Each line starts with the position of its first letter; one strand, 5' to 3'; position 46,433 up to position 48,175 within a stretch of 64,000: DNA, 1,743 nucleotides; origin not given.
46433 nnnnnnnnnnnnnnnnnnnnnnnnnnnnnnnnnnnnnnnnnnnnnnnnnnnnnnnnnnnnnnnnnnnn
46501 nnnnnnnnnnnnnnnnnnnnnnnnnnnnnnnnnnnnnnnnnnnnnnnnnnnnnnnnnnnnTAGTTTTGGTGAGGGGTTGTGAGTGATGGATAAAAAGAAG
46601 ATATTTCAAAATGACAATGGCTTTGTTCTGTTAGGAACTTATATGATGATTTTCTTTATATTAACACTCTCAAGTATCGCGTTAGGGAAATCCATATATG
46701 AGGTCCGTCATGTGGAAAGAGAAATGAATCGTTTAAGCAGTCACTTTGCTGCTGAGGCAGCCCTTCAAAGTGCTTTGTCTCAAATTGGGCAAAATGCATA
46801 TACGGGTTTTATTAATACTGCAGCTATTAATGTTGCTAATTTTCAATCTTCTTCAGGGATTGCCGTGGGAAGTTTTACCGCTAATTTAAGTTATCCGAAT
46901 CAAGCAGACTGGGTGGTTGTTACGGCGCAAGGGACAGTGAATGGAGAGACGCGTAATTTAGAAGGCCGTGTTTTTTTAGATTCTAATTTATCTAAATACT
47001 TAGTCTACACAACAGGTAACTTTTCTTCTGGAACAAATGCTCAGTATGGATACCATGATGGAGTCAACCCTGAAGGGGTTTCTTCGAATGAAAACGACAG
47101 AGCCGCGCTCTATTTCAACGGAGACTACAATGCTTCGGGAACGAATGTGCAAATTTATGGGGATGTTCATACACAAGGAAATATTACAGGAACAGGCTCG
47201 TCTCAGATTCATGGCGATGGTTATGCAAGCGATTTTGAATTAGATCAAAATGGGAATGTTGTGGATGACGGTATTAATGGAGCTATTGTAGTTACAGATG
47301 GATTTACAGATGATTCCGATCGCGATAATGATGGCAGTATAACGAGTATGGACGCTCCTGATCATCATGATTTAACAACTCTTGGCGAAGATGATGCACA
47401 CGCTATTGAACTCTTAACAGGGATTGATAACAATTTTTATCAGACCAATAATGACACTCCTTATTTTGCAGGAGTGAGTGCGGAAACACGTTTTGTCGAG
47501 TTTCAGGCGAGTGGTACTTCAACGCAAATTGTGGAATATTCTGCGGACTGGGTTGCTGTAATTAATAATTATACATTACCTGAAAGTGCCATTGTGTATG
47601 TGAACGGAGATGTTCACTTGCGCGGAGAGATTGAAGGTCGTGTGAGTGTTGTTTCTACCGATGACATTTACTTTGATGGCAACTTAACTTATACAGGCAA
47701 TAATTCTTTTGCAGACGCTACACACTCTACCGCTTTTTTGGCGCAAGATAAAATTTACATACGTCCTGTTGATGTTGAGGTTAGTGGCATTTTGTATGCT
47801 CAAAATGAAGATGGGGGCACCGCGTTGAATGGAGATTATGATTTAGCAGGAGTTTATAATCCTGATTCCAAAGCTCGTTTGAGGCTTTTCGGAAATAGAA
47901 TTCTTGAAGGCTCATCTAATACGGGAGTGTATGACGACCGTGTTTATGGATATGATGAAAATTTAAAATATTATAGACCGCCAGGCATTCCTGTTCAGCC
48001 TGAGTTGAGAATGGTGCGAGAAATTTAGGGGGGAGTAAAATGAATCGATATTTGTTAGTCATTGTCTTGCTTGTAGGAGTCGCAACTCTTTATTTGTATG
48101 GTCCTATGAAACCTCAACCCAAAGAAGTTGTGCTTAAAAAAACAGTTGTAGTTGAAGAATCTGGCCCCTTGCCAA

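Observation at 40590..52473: Two paralogous secreted Tiki/TraB/GumN/ChaN-like proteins bracket a pilin/pseudopilin block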

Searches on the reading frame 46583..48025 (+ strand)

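Call 5: search_protein_families(library=pfam, max_evalue=1, proteins=[window:46583-48025:+])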
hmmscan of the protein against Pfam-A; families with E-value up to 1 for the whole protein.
window:46583-48025:+ (481 aa): 1 family
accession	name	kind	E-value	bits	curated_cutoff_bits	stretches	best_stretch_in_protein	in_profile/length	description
PF04519.19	Bactofilin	-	0.17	12.6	27.9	0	188-215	18-82/98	Polymer-forming cytoskeletal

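Call 10: search_protein_families(library=ncbifam, max_evalue=1, proteins=[window:46583-48025:+])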
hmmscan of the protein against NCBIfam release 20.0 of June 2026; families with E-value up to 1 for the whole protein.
window:46583-48025:+ (481 aa): 0 families
